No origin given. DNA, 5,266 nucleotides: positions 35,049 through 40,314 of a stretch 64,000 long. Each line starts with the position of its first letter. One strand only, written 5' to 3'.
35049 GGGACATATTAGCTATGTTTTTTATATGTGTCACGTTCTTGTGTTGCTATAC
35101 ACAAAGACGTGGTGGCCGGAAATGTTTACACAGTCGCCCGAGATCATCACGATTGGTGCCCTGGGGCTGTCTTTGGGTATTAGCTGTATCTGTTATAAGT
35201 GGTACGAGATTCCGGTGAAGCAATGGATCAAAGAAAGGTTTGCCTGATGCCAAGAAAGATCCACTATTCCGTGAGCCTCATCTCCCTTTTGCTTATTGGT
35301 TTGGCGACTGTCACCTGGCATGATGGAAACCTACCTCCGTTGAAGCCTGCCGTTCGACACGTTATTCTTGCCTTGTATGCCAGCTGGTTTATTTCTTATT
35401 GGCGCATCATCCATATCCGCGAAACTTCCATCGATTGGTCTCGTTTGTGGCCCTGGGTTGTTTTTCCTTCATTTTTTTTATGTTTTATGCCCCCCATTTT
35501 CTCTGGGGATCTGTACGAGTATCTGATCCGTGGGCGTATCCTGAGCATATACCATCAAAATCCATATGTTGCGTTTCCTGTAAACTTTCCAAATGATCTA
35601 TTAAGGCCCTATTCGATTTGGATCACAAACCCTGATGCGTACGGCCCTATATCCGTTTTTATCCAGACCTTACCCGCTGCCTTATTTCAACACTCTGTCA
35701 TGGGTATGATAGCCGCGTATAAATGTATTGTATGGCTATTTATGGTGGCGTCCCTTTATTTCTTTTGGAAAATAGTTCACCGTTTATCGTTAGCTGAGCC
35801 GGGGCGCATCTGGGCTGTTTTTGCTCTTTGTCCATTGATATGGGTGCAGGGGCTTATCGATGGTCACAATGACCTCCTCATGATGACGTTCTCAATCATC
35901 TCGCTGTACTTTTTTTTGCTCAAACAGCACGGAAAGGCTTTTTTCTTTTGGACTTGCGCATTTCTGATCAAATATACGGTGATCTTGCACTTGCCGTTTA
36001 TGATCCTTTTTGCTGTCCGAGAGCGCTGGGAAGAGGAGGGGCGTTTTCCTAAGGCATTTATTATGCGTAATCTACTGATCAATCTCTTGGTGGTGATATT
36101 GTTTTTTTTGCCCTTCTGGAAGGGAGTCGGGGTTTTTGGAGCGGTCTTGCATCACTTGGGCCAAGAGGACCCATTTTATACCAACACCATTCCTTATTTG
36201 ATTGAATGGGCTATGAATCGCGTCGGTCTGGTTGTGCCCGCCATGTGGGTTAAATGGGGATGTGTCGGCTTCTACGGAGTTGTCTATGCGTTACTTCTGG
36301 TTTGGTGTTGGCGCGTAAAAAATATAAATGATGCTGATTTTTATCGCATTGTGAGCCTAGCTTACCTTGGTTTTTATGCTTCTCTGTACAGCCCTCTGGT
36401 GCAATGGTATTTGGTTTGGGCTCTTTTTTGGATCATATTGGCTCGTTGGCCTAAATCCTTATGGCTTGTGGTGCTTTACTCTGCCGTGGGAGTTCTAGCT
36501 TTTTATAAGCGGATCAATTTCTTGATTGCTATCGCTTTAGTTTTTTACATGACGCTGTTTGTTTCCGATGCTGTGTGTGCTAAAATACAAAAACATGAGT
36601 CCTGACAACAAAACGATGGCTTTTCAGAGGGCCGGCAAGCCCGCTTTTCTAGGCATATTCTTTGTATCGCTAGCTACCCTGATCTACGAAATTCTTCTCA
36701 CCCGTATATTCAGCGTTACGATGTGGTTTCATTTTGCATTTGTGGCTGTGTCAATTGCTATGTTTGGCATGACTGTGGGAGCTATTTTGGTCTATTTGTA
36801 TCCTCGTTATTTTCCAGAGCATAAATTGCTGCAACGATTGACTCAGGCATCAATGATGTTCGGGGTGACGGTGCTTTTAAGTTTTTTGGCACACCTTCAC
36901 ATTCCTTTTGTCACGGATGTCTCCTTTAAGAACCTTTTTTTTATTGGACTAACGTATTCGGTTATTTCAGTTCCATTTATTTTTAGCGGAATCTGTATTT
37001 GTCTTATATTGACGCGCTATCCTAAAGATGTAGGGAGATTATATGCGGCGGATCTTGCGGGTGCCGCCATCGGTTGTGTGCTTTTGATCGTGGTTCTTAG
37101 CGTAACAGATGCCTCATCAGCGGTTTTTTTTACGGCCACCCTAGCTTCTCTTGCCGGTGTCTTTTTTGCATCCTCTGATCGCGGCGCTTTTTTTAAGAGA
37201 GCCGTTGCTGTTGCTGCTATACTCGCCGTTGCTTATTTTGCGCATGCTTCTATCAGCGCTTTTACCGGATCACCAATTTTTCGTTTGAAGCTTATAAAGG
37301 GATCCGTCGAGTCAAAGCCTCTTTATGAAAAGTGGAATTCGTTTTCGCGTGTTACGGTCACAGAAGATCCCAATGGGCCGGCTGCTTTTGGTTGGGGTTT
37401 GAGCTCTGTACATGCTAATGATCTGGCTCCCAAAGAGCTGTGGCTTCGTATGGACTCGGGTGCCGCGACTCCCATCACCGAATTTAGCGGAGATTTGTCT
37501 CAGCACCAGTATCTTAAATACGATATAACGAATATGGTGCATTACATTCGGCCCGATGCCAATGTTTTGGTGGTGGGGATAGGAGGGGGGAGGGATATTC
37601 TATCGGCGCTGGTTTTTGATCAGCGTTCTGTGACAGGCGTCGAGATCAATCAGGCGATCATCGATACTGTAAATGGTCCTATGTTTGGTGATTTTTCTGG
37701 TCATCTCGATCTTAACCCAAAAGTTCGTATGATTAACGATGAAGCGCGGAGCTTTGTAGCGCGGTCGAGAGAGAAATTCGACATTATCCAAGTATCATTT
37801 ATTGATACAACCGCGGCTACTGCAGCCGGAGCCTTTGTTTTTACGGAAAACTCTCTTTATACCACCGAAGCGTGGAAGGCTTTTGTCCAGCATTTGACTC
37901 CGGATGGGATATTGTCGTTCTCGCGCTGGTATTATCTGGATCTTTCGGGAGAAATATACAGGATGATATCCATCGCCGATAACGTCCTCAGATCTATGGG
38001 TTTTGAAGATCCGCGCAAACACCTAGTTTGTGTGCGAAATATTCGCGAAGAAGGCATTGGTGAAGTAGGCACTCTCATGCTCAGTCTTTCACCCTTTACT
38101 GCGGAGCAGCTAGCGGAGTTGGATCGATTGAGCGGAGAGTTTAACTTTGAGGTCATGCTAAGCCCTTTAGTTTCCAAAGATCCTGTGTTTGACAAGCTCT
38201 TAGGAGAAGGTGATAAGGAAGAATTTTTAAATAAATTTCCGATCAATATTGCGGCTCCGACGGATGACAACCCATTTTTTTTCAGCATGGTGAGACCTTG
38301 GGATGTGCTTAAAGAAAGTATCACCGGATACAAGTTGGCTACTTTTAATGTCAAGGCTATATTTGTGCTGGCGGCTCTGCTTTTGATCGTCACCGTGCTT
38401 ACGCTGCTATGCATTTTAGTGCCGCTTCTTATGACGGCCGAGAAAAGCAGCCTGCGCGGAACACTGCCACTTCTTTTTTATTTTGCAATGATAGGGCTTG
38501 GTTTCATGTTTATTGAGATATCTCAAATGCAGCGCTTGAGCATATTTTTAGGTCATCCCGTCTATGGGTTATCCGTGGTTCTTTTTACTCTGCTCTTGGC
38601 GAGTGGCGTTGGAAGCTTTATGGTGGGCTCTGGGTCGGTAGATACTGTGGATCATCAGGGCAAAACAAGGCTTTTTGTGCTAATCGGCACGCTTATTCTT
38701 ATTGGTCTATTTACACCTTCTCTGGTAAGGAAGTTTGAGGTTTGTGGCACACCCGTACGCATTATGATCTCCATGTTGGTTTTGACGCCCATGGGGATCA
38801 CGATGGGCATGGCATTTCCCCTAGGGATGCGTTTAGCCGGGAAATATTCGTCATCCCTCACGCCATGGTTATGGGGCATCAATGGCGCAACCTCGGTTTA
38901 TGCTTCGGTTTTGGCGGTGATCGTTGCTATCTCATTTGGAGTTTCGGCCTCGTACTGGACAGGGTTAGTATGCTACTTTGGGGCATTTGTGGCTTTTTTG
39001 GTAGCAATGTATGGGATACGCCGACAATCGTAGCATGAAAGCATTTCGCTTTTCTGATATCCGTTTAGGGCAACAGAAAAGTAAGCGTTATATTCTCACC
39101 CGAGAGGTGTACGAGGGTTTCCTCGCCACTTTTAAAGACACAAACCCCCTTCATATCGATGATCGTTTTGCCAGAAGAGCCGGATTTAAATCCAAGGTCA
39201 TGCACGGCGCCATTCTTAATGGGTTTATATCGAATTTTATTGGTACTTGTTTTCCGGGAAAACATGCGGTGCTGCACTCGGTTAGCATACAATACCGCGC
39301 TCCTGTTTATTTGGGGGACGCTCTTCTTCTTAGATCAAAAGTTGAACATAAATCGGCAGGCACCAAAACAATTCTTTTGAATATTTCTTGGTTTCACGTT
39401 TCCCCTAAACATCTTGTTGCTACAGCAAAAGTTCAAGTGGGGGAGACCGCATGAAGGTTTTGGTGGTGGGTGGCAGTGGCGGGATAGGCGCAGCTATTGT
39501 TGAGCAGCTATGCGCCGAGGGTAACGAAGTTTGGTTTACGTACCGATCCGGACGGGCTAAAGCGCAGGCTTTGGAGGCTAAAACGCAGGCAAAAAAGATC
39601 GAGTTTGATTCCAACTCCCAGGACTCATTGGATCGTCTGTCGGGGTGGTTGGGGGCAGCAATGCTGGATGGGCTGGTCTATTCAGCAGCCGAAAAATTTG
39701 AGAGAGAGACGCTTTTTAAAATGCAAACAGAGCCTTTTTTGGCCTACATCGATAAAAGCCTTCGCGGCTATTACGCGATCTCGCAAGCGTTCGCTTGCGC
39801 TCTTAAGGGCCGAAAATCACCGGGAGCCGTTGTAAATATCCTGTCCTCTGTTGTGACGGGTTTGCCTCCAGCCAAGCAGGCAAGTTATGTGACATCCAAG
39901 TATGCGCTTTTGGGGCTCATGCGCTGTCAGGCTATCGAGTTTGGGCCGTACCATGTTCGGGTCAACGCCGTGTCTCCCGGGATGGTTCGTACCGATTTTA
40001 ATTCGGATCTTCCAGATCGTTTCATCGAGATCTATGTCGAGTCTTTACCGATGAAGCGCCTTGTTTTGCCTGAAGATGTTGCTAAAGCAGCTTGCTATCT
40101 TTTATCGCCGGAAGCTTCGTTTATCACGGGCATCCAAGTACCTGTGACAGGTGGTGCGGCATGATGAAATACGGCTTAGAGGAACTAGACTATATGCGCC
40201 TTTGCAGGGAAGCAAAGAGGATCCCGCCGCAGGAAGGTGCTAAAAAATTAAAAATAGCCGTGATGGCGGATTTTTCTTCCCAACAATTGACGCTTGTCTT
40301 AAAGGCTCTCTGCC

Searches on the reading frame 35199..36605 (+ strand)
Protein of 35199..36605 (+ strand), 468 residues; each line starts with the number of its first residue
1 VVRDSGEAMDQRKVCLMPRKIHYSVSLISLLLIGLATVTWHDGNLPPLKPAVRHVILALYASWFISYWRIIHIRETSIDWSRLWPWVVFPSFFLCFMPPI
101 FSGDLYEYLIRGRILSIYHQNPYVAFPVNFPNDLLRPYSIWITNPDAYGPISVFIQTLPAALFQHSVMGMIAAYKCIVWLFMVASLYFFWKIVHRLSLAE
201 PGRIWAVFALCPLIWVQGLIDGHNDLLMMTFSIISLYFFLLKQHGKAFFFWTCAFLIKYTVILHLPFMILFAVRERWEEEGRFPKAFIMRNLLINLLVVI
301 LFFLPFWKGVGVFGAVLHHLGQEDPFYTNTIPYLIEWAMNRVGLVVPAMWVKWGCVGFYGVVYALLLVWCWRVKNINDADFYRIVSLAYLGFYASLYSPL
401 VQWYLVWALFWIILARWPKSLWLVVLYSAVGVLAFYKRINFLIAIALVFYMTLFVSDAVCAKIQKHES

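Call 5: search_protein_families(library=pfam, proteins=[window:35199-36605:+], max_evalue=0.01)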
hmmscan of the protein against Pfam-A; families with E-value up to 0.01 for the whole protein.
window:35199-36605:+ (468 aa): 1 family
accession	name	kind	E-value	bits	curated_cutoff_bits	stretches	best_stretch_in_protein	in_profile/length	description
PF13231.12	PMT_2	-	1.4e-05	25.8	26.1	1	150-299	4-154/160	Dolichyl-phosphate-mannose-protein mannosyltransferase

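Call 17: search_protein_families(library=pfam, proteins=[window:35199-36605:+], max_evalue=10)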
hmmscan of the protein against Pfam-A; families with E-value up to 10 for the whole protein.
window:35199-36605:+ (468 aa): 1 family
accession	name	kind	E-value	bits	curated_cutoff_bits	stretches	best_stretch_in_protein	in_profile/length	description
PF13231.12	PMT_2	-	1.4e-05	25.8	26.1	1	150-299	4-154/160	Dolichyl-phosphate-mannose-protein mannosyltransferase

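Call 52: search_protein_families(library=ncbifam, proteins=[window:35199-36605:+], max_evalue=0.001)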
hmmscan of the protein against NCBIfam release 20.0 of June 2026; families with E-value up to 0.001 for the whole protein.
window:35199-36605:+ (468 aa): 2 families
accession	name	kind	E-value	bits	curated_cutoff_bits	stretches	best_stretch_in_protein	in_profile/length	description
TIGR03459.1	crt_membr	equivalog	1.7e-11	43.7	439.4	1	62-278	60-272/470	alpha-(1->6)-mannopyranosyltransferase A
NF038066.1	MptB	equivalog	5.2e-10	38.4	40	1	71-238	126-295/553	polyprenol phosphomannose-dependent alpha 1,6 mannosyltransferase MptB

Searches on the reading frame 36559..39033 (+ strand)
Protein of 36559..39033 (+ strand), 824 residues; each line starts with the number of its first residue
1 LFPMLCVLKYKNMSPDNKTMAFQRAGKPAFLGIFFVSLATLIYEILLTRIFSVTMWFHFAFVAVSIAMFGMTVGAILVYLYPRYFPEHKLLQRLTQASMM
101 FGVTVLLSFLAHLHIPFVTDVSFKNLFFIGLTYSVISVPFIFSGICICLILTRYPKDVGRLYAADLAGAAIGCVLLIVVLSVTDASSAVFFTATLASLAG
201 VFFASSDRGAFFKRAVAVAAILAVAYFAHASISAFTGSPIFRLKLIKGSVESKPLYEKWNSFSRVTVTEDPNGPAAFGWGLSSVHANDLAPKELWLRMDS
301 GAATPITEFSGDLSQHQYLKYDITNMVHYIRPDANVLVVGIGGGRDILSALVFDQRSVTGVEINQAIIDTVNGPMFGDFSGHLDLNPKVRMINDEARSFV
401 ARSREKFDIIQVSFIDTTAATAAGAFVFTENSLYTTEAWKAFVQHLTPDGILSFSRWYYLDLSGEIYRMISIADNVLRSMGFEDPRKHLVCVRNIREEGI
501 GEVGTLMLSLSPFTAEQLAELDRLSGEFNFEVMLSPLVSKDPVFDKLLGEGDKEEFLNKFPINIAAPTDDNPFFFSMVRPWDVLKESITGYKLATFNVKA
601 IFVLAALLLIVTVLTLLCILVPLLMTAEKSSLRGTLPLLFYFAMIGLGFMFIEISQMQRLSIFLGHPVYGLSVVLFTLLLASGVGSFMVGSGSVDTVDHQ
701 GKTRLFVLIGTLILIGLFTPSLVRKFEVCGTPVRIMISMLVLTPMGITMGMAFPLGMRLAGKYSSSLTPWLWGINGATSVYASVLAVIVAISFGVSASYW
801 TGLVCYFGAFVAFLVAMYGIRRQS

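Call 5: search_protein_families(library=pfam, proteins=[window:36559-39033:+], max_evalue=0.01)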
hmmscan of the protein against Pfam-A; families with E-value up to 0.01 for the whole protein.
window:36559-39033:+ (824 aa): 1 family
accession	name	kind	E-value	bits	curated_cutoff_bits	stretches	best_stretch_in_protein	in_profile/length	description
PF01564.23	Spermine_synth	-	4.4e-07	30.1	22.9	1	323-453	8-129/186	Spermine/spermidine synthase domain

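Call 17: search_protein_families(library=pfam, proteins=[window:36559-39033:+], max_evalue=10)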
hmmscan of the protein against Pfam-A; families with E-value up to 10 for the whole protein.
window:36559-39033:+ (824 aa): 2 families
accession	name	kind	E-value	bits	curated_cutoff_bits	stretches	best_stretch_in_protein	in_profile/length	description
PF01564.23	Spermine_synth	-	4.4e-07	30.1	22.9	1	323-453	8-129/186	Spermine/spermidine synthase domain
PF06626.17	DUF1152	-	0.032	13.9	27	1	337-451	1-121/295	Protein of unknown function (DUF1152)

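Call 52: search_protein_families(library=ncbifam, proteins=[window:36559-39033:+], max_evalue=0.001)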
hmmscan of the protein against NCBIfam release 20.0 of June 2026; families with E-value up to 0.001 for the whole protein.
window:36559-39033:+ (824 aa): 3 families
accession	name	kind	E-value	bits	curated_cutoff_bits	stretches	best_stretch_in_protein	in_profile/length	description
NF002956.0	PRK03612.1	equivalog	2.2e-10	39.6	472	1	330-452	297-413/522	polyamine aminopropyltransferase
NF002010.0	PRK00811.1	equivalog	5.6e-07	29.1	260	1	334-454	80-191/287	polyamine aminopropyltransferase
TIGR00417.1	speE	equivalog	0.00041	19.7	249.55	1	334-454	74-184/271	spermidine synthase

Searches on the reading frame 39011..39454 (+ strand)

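Call 82: search_protein_families(library=pfam, proteins=[window:39011-39454:+], max_evalue=1)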
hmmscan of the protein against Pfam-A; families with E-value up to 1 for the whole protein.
window:39011-39454:+ (147 aa): 4 families
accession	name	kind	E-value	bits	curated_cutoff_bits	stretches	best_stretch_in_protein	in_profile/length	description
PF01575.25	MaoC_dehydratas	-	3.3e-12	46.5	27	1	28-121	17-111/123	MaoC like domain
PF13452.11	FAS1_DH_region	-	0.00018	22.1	22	1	25-113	10-102/132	FAS1-like, dehydratase domain region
PF03061.28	4HBT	-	0.00091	19.9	20.6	1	79-114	24-59/79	Thioesterase superfamily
PF13279.12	4HBT_2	-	0.027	15.4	25.5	1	84-142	44-100/122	Thioesterase-like superfamily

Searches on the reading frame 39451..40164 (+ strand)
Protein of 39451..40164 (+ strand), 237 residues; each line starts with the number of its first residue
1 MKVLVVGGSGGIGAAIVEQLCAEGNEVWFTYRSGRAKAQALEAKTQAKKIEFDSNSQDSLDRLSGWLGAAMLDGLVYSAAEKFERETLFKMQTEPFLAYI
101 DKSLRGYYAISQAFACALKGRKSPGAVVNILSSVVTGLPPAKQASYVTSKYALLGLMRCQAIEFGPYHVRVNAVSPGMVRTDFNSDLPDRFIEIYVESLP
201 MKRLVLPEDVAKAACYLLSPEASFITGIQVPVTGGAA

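Call 5: search_protein_families(library=pfam, proteins=[window:39451-40164:+], max_evalue=0.01)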
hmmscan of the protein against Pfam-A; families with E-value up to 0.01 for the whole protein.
window:39451-40164:+ (237 aa): 8 families
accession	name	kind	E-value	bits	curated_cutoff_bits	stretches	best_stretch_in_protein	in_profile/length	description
PF13561.12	adh_short_C2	-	3.5e-44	151.6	27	1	10-236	6-235/236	Enoyl-(Acyl carrier protein) reductase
PF00106.31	adh_short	-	8.5e-30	104.1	26.6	1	3-187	3-190/195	short chain dehydrogenase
PF08659.16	KR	-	6.6e-06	26.6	22.6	1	3-151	3-154/180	KR domain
PF01370.27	Epimerase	-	5.3e-05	23.2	20.9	1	3-63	1-59/240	NAD dependent epimerase/dehydratase family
PF13460.12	NAD_binding_10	-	0.00063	20.1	27.2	1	7-62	1-56/184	NAD(P)H-binding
PF03807.23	F420_oxidored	-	0.0014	19.6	21.6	1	5-51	4-50/94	NADP oxidoreductase coenzyme F420-dependent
PF23441.1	SDR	-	0.0018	18.2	27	0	125-183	142-198/258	SDR-like rossmann domain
PF03435.24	Sacchrp_dh_NADP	-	0.0043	17.8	25.1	1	3-110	1-110/129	Saccharopine dehydrogenase NADP binding domain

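Call 52: search_protein_families(library=ncbifam, proteins=[window:39451-40164:+], max_evalue=0.001)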
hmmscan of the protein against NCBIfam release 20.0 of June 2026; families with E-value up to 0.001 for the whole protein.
window:39451-40164:+ (237 aa): 219 families (the best 25 are shown)
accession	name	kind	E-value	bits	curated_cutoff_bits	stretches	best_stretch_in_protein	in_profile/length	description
TIGR01830.1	3oxo_ACP_reduc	equivalog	8.7e-40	136.9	297.75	1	3-235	1-237/239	3-oxoacyl-[acyl-carrier-protein] reductase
NF009466.0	PRK12826.1-2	subfamily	9.7e-40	136.6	222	1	1-236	4-244/248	3-oxoacyl-ACP reductase FabG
NF005559.1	PRK07231.1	subfamily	2.6e-37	128.6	215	1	3-236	7-247/249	glucose 1-dehydrogenase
NF047420.2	EF_P_mod_YmfI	equivalog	1.2e-36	126.7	238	1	3-235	2-234/236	elongation factor P 5-aminopentanone reductase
NF004199.0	PRK05653.1-4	equivalog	1.7e-36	126.1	301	1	2-235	7-244/247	3-oxoacyl-ACP reductase FabG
NF004198.0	PRK05653.1-3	equivalog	1.7e-35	122.7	296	1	2-236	9-246/248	3-oxoacyl-ACP reductase FabG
NF009468.0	PRK12826.1-4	equivalog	4.6e-33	115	318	1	2-236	9-247/256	SDR family oxidoreductase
NF049979.1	AlphHSDSHdhA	equivalog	5.8e-33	114.4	350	1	3-235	6-245/258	7alpha-hydroxysteroid dehydrogenase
NF004197.0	PRK05653.1-1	equivalog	4.1e-32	111.8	332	1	3-236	10-246/249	3-oxoacyl-ACP reductase FabG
NF009383.0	PRK12742.1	equivalog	4.3e-32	111.6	343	1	2-235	8-234/237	SDR family oxidoreductase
NF009464.0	PRK12824.1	subfamily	4.5e-32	111.7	269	1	3-236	5-242/245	3-oxoacyl-ACP reductase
NF004200.0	PRK05653.1-5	equivalog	2.9e-31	108.9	273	1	2-235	4-240/242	3-oxoacyl-ACP reductase FabG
TIGR01829.1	AcAcCoA_reduct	subfamily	3.1e-31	108.9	302.1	1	4-236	4-240/242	acetoacetyl-CoA reductase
NF005893.0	PRK07856.1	equivalog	1.8e-30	106.1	255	1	3-235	12-240/255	SDR family oxidoreductase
NF052558.1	MBtsdlDhBudC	equivalog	2.1e-30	106.1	270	1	3-236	6-241/250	meso-2,3-butanediol dehydrogenase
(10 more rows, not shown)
